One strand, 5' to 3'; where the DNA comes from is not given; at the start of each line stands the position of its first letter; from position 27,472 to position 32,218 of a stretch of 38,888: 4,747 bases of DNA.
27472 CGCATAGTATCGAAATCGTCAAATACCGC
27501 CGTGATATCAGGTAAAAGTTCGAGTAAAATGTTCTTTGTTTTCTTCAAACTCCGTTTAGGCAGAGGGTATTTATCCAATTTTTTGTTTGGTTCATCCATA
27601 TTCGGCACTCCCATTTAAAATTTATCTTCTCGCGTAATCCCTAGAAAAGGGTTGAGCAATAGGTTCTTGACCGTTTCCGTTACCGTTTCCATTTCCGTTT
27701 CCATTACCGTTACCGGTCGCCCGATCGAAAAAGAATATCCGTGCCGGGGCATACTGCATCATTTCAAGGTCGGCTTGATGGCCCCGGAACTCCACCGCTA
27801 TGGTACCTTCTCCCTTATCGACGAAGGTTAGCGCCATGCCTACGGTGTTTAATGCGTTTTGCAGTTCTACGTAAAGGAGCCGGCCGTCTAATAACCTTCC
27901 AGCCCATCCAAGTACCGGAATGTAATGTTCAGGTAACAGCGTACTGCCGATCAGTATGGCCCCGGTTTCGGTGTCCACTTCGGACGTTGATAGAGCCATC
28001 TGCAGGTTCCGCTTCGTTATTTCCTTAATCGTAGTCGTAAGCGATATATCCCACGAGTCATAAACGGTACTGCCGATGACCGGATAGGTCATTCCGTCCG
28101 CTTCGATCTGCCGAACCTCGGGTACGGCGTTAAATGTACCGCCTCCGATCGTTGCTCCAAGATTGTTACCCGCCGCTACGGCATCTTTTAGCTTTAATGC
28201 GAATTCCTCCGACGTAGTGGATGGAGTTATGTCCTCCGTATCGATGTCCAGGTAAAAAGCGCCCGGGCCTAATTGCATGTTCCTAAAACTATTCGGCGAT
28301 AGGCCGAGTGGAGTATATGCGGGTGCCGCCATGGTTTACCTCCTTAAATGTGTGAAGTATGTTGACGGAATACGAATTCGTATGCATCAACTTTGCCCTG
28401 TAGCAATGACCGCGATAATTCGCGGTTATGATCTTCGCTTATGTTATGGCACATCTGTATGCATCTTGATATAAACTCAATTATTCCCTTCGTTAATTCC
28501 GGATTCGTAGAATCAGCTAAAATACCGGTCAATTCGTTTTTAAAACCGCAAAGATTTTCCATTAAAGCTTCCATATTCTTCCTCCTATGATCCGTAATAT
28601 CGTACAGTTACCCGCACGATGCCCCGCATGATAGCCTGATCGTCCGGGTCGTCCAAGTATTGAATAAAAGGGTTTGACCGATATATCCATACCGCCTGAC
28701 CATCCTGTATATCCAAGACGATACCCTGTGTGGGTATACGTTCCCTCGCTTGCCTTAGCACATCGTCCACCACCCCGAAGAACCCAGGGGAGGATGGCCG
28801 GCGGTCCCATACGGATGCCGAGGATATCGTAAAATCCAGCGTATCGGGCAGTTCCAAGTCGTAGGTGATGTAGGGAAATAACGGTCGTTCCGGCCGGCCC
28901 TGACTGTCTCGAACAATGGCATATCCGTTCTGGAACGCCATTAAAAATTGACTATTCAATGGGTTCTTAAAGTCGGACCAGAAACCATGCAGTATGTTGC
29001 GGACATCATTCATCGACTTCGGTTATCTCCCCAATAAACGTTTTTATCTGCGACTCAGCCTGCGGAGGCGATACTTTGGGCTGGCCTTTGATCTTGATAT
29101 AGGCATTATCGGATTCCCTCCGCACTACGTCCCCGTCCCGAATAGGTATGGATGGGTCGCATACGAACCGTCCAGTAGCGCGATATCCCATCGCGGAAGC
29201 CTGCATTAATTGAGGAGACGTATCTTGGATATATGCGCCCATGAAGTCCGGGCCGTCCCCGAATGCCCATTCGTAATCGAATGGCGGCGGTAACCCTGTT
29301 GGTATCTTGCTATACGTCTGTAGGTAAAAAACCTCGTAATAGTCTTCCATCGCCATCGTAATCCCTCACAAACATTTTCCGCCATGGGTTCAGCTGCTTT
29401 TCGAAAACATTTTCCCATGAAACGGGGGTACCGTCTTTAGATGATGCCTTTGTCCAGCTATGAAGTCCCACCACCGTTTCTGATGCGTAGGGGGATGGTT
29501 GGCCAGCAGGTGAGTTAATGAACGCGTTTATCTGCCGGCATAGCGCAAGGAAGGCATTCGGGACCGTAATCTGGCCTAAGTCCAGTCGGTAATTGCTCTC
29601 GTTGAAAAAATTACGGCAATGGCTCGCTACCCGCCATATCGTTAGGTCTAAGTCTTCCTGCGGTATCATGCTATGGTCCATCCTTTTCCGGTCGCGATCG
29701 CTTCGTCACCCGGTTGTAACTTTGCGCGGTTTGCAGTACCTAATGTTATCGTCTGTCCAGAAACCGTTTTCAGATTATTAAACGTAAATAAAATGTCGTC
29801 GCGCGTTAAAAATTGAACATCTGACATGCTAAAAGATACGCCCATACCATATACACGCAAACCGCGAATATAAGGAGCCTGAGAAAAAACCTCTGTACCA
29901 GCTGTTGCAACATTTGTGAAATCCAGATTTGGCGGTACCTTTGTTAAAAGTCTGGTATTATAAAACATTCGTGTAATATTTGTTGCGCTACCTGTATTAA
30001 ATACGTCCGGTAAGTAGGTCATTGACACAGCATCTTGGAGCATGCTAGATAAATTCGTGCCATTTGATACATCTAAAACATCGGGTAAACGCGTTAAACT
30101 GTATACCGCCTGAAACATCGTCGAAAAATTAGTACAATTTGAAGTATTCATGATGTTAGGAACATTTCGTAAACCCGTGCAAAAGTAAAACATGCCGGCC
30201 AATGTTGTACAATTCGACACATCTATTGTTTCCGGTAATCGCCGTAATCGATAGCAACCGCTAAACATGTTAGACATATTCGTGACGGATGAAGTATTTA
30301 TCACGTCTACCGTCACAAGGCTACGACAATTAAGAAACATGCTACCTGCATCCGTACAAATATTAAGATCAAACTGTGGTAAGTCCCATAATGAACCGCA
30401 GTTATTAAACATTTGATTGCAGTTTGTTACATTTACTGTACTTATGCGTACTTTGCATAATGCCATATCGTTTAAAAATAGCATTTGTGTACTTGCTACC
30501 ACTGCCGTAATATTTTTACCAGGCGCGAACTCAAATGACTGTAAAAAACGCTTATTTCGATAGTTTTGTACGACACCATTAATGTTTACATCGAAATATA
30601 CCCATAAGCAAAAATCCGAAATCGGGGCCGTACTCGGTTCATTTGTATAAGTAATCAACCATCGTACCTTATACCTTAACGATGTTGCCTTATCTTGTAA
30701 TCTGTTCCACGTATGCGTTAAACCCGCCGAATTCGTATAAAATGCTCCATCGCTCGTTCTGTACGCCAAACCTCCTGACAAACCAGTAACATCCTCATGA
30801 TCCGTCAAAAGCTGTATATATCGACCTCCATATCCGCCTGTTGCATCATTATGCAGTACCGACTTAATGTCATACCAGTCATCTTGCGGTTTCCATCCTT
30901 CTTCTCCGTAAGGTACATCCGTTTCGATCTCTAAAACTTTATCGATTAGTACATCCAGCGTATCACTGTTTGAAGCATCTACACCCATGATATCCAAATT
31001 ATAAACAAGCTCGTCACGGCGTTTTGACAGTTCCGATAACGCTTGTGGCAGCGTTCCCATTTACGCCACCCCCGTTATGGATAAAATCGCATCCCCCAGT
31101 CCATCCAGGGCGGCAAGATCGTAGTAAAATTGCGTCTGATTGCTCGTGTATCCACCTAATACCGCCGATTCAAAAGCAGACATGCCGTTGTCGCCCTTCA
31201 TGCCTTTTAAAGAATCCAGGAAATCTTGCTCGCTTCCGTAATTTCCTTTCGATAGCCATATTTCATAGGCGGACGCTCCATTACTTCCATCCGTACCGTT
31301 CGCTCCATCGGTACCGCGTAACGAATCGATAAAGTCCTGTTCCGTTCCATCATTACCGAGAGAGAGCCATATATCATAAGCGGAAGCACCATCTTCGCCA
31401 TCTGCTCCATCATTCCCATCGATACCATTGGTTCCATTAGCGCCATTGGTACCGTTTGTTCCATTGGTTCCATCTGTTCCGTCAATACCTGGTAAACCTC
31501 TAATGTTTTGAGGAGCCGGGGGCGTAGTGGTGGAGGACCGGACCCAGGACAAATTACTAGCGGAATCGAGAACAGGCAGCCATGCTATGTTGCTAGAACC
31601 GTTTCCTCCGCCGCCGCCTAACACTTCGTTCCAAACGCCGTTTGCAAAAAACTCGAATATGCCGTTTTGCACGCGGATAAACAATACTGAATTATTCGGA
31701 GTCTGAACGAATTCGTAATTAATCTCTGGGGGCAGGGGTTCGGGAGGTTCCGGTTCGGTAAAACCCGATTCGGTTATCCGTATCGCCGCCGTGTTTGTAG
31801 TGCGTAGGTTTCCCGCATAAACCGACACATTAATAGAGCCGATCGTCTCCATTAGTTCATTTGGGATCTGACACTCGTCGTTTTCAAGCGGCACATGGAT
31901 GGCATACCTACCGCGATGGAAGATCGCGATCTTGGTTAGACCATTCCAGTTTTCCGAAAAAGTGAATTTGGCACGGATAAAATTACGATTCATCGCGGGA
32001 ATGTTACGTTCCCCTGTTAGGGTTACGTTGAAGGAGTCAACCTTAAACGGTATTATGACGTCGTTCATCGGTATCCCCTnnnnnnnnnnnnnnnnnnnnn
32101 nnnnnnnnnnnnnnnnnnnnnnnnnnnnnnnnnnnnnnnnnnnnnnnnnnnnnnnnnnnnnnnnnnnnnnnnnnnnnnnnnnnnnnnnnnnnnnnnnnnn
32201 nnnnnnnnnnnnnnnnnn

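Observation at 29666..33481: Five-gene knob/collagen/LRR cassette wedged between the capsid gene and the connector genes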

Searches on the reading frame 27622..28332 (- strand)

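Call 23: search_protein_families(library=pfam, proteins=[window:27622-28332:-], max_evalue=0.01)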
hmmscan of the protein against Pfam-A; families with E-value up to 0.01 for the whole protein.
window:27622-28332:- (236 aa): 0 families

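Call 24: search_protein_families(library=phrogs, proteins=[window:27622-28332:-], max_evalue=0.001)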
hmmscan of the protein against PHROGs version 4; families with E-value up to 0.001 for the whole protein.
window:27622-28332:- (236 aa): 2 families
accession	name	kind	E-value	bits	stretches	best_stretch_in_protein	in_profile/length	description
phrog_885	-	tail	7.8e-31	108.3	1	10-203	8-195/338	major tail protein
phrog_2175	-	other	2.4e-05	25.1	1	16-187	5-168/188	protein with Ig domain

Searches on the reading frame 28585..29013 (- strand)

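Call 3: search_protein_families(library=pfam, proteins=[window:28585-29013:-], max_evalue=0.1)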
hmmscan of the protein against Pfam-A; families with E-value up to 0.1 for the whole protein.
window:28585-29013:- (142 aa): 0 families

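Call 4: search_protein_families(library=phrogs, proteins=[window:28585-29013:-], max_evalue=0.1)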
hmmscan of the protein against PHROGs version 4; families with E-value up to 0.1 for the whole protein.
window:28585-29013:- (142 aa): 1 family
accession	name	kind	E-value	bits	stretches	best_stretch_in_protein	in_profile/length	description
phrog_17405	-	head and packaging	0.0011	20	1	41-125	28-106/121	head protein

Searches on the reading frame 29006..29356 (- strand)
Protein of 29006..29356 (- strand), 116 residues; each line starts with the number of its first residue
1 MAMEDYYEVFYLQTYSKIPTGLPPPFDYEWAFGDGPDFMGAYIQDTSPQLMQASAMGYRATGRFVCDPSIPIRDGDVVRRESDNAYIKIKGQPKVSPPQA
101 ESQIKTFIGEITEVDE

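Call 3: search_protein_families(library=pfam, proteins=[window:29006-29356:-], max_evalue=0.1)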
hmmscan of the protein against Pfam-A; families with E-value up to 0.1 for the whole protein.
window:29006-29356:- (116 aa): 0 families

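Call 4: search_protein_families(library=phrogs, proteins=[window:29006-29356:-], max_evalue=0.1)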
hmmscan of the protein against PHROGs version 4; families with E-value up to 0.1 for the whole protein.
window:29006-29356:- (116 aa): 1 family
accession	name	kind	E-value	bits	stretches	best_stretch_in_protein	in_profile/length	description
phrog_17977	-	unknown function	0.00076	20.4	1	27-110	23-106/111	-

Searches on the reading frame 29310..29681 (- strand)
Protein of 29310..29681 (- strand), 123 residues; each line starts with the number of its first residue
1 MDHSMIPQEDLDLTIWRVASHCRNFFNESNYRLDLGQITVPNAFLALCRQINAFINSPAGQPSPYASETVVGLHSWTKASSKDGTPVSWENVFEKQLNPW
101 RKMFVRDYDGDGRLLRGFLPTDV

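Call 3: search_protein_families(library=pfam, proteins=[window:29310-29681:-], max_evalue=0.1)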
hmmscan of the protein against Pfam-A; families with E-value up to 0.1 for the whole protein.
window:29310-29681:- (123 aa): 0 families

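Call 4: search_protein_families(library=phrogs, proteins=[window:29310-29681:-], max_evalue=0.1)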
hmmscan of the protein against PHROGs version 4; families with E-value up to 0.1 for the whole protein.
window:29310-29681:- (123 aa): 0 families

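Call 103: search_protein_families(library=ncbifam, proteins=[window:29310-29681:-], max_evalue=0.01)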
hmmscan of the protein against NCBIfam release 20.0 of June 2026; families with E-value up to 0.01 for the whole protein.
window:29310-29681:- (123 aa): 0 families

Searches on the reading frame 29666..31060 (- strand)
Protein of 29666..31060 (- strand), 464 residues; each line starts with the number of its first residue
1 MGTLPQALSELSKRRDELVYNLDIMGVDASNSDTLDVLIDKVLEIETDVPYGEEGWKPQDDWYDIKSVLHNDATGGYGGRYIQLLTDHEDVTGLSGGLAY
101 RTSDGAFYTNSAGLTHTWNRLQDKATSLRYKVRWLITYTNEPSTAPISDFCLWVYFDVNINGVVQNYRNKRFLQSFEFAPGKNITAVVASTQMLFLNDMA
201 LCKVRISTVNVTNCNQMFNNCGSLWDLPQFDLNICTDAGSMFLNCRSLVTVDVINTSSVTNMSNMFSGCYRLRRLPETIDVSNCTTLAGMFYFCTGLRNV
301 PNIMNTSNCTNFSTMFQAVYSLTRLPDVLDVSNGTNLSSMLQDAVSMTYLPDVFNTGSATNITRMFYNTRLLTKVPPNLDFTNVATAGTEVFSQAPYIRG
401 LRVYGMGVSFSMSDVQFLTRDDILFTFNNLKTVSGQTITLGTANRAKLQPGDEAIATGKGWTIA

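Call 3: search_protein_families(library=pfam, proteins=[window:29666-31060:-], max_evalue=0.1)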
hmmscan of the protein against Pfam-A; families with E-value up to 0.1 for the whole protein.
window:29666-31060:- (464 aa): 1 family
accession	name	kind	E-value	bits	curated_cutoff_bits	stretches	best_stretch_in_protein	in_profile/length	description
PF03382.20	DUF285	-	5.1e-37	126.7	25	4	238-346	3-112/120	Mycoplasma protein of unknown function, DUF285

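Call 4: search_protein_families(library=phrogs, proteins=[window:29666-31060:-], max_evalue=0.1)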
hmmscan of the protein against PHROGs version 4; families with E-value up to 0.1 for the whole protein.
window:29666-31060:- (464 aa): 6 families
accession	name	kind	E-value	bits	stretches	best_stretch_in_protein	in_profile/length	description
phrog_22899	-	unknown function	1e-17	63.8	1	157-386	875-1102/1857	-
phrog_17273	-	unknown function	5.7e-14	51.4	1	207-394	1183-1372/1713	-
phrog_9915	-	unknown function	4.6e-13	48.4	1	207-388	1271-1465/1813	-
phrog_3649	-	unknown function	3.8e-09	37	1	195-341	173-324/375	-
phrog_35590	-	unknown function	0.00032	21.1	1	2-46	2-46/224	-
phrog_29123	-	unknown function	0.063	12.8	0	208-249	191-233/459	-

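Call 83: search_dna_similar(query=window:29666-31060:-, collection=phages, mode=protein, max_evalue=0.00001, max_rows=25)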
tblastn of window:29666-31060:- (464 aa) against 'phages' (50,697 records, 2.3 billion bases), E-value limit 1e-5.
Records with a match: 37; places in all: 60; records where one place covers at least 80% of the query: 0.
Best place of each record, by identity: <60% 37.
By first word of the organism name: Synechococcus 21; Listeria 8; Sphingomonas 2; Butyrivibrio 2; Vibrio 2; Bacteriophage 2.
By host as written in the record: - 20; Listeria monocytogenes 8; Sphingomonas paucimobilis, Felix d'Herelle Reference Center for Phages host ... 2; Butyrivibrio fibrisolvens DSM 3071 2; Synechococcus sp. WH7803 2; Synechococcus sp. CBW1002 2; Vibrio harveyi 1.
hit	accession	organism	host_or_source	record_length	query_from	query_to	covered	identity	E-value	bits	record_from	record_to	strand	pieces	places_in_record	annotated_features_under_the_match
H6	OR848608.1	Listeria phage LM 4-14-1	Listeria monocytogenes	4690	206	434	49%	32.1%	5e-14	81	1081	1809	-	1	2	record has no annotation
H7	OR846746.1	Listeria phage LM 4-11-1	Listeria monocytogenes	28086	206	434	49%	32.1%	6e-14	81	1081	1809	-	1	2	record has no annotation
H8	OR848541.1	Listeria phage LM 4-14-1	Listeria monocytogenes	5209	206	418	46%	33.8%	1e-16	89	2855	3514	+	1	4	record has no annotation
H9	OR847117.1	Listeria phage LM 4-11-1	Listeria monocytogenes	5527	206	418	46%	33.8%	1e-16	89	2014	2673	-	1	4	record has no annotation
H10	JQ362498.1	Sphingomonas phage PAU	Sphingomonas paucimobilis, Felix ...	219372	172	368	42%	36.0%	2e-11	72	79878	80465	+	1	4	103: gp103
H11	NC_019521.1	Sphingomonas phage PAU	Sphingomonas paucimobilis, Felix ...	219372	172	368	42%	36.0%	2e-11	72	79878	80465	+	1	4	103: gp103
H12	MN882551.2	Butyrivibrio virus Arian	Butyrivibrio fibrisolvens DSM 3071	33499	185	388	44%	32.4%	6e-7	58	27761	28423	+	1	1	hypothetical protein | Score 50: 18/19 (94%25)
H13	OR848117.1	Listeria phage LM 4-14-1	Listeria monocytogenes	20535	217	388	37%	33.9%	1e-8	64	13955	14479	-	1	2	record has no annotation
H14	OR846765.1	Listeria phage LM 4-11-1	Listeria monocytogenes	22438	217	388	37%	33.9%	1e-8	64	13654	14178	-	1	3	record has no annotation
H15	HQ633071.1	Synechococcus phage S-SKS1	Synechococcus sp. WH7803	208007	208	384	38%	30.5%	5e-7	58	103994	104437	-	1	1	hypothetical protein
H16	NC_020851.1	Synechococcus phage S-SKS1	Synechococcus sp. WH7803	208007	208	384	38%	30.5%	5e-7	58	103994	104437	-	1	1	hypothetical protein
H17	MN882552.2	Butyrivibrio virus Bo-Finn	Butyrivibrio fibrisolvens DSM 3071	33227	208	365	34%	33.7%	3e-9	66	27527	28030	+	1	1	hypothetical protein | Score 59: 29/36 (80%25) matches%2C 0 gaps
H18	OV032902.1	Vibrio phage vB_VpaM_sm033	-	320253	226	395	37%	31.0%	7e-7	58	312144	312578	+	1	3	none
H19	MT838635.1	Bacteriophage sp.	human fecal samples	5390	242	402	35%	32.5%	3e-8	62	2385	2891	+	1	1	record has no annotation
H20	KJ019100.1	Synechococcus phage ACG-2014f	-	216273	196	341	31%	34.6%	4e-6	56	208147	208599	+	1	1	surface protein 26-residue repeat-containing protein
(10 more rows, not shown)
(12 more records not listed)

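Call 84: get_annotated_region(hit=H12, flank=9000)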
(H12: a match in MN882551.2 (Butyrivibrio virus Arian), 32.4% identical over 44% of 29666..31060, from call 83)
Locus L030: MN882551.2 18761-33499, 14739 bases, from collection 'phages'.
description: Butyrivibrio virus Arian, complete genome.
organism: Butyrivibrio virus Arian (NCBI taxid 2696357)
taxonomy: Viruses; Duplodnaviria; Heunggongvirae; Uroviricota; Caudoviricetes
host: Butyrivibrio fibrisolvens DSM 3071; source: -; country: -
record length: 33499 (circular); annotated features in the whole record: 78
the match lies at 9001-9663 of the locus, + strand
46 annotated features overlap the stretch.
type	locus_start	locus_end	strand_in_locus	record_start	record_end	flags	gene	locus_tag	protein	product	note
CDS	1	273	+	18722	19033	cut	-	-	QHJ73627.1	hypothetical protein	Hypothetical coding region with unknown function. ORF predicted by GeneMarkS-2. Glimmer3. Phanotate-v1.1.2. ...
regulatory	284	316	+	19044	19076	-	-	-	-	terminator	Predicted by FindTerm v2.8.1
repeat_region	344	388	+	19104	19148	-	-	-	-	-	Score 53: 35/45 (77%25)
regulatory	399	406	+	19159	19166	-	-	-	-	promoter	promoter predicted by PhagePromoter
CDS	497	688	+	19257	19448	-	-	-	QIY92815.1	hypothetical protein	Similar to uncharacterised hypothetical protein Lactobacillus virus LLKu (YP_008859611.1). ORF predicted by Glimmer3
CDS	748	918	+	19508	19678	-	-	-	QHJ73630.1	hypothetical protein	Hypothetical coding region with unknown function. ORF predicted by Glimmer3. Phanotate-v1.1.2. Prodigal-v2.6.3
CDS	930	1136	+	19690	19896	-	-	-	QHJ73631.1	hypothetical protein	Hypothetical coding region with unknown function. ORF predicted by GeneMarkS-2. Glimmer3. Phanotate-v1.1.2. ...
regulatory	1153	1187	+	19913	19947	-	-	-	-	terminator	Predicted by FindTerm v2.8.1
regulatory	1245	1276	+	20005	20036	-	-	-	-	promoter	promoter predicted by PhagePromoter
CDS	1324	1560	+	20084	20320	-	-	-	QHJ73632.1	hypothetical protein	Hypothetical coding region with unknown function. ORF predicted by GeneMarkS-2. Glimmer3. Phanotate-v1.1.2. ...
regulatory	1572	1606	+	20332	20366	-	-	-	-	terminator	Predicted by FindTerm v2.8.1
repeat_region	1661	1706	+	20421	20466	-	-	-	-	-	Score 53: 35/45 (77%25)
tRNA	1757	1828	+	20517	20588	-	-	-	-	tRNA-Gln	tRNA Gln (TTG)_tRNA-Gln(TTG); Predicted by tRNAscan-SE 2.0 using online tool.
CDS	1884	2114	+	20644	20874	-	-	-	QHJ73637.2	Cro/CI family transcriptional regulator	Similar to Cro/CI family transcriptional regulator in Clostridium phage phiCT19406B (1567010.A0A0A7S112_9VIRU. VOG4543. ...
CDS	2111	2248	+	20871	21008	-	-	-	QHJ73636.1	hypothetical protein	Hypothetical coding region with unknown function. ORF predicted by Glimmer3. Phanotate-v1.1.2. Prodigal-v2.6.3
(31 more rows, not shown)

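Call 103: search_protein_families(library=ncbifam, proteins=[window:29666-31060:-], max_evalue=0.01)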
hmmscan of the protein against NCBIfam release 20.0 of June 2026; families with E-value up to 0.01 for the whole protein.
window:29666-31060:- (464 aa): 1 family
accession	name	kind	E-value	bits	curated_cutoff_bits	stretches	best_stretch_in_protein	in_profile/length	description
NF045896.1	Mbov_0838_LP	exception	0.00067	18.7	500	0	254-318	292-356/433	Mbov_0838 family PARCEL repeat surface lipoprotein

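Call 107: search_protein_families(library=padloc, proteins=[window:29666-31060:-], max_evalue=0.01)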
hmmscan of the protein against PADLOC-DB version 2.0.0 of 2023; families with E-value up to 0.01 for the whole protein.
window:29666-31060:- (464 aa): 0 families

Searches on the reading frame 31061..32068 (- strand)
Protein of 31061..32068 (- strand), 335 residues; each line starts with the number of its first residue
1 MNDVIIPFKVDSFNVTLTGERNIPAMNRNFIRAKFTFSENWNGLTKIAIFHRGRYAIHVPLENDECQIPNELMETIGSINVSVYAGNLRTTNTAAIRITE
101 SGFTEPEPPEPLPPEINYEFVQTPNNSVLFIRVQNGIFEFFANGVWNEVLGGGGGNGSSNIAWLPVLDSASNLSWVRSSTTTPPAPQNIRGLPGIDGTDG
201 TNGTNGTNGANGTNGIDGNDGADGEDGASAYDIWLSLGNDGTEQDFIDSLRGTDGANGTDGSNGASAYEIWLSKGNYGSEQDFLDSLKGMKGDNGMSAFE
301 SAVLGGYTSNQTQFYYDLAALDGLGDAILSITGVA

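Call 3: search_protein_families(library=pfam, proteins=[window:31061-32068:-], max_evalue=0.1)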
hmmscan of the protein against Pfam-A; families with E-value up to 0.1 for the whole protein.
window:31061-32068:- (335 aa): 1 family
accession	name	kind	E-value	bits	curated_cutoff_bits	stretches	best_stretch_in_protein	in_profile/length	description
PF01391.23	Collagen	-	1.3e-06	28.5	27.2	1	190-228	15-53/60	Collagen triple helix repeat (20 copies)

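Call 4: search_protein_families(library=phrogs, proteins=[window:31061-32068:-], max_evalue=0.1)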
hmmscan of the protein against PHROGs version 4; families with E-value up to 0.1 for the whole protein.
window:31061-32068:- (335 aa): 33 families (the best 25 are shown)
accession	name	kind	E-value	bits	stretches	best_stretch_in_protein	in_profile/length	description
phrog_25979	-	unknown function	6.9e-21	75.5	2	206-297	159-259/521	-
phrog_13286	-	tail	1.9e-20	73.8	2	217-265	60-108/662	tail protein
phrog_19864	-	unknown function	2.9e-17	62.7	2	226-288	85-147/1268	-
phrog_15437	-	tail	7.4e-16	58.9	2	261-299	182-220/656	tail fiber protein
phrog_19695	-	unknown function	5.5e-14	53.7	1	5-105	3-106/164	-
phrog_22483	-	unknown function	4.3e-12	46.8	2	218-257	26-65/306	-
phrog_14029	-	unknown function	6.1e-12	45.1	1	203-297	113-215/1115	-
phrog_19976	-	tail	2.2e-11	44.7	2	247-297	92-142/256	tail assembly protein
phrog_33894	-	unknown function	1.1e-10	41.8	2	221-265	147-192/727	-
phrog_15433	-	tail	2.1e-10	40.7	2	225-319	49-128/798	tail sheath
phrog_26246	-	tail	1.6e-09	38.4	1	190-303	115-217/329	tail protein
phrog_26303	-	unknown function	7.7e-09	37.3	1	264-297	11-46/114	-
phrog_5073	-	tail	6.4e-08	33.1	1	186-298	277-366/519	tail fiber protein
phrog_1806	-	tail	1.8e-07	31.7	1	186-309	122-239/276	collagen like minor tail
phrog_35690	-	unknown function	1e-06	29.7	1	260-288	120-148/156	-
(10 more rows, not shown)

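Call 18: find_related_loci(query=window:31061-32068:-, collection=viral_contigs, flank=10000)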
Query window:31061-32068:- (335 aa) in viral_contigs; peptide patterns used: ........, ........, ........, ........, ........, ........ (x = any residue, [..] = any of these).
6 stretches matched a pattern; 2 encode a relative of the query (tblastn E <= 1e-3); 2 distinct loci.
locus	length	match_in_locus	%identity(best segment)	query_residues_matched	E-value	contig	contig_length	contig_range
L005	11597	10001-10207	49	198-295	9e-12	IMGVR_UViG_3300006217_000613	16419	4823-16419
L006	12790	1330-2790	40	154-303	4e-11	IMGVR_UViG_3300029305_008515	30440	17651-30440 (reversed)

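Call 103: search_protein_families(library=ncbifam, proteins=[window:31061-32068:-], max_evalue=0.01)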
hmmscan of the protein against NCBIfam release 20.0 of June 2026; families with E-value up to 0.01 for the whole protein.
window:31061-32068:- (335 aa): 3 families
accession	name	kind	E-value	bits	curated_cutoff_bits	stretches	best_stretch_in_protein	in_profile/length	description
NF038329.2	gly_rich_SclB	equivalog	1.8e-07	30.5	325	1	187-265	252-329/442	LPXTG-anchored collagen-like adhesin Scl2/SclB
NF038330.1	adhesin_SclA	exception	0.00016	21.4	400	1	186-295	121-222/405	LPXTG-anchored collagen-like adhesin Scl1/SclA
NF046116.1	adhesin_Lcl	equivalog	0.0014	17.2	500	1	188-295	84-180/431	collagen-like adhesin Lcl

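Call 107: search_protein_families(library=padloc, proteins=[window:31061-32068:-], max_evalue=0.01)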
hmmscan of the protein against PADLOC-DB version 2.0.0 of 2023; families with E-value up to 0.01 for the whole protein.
window:31061-32068:- (335 aa): 0 families
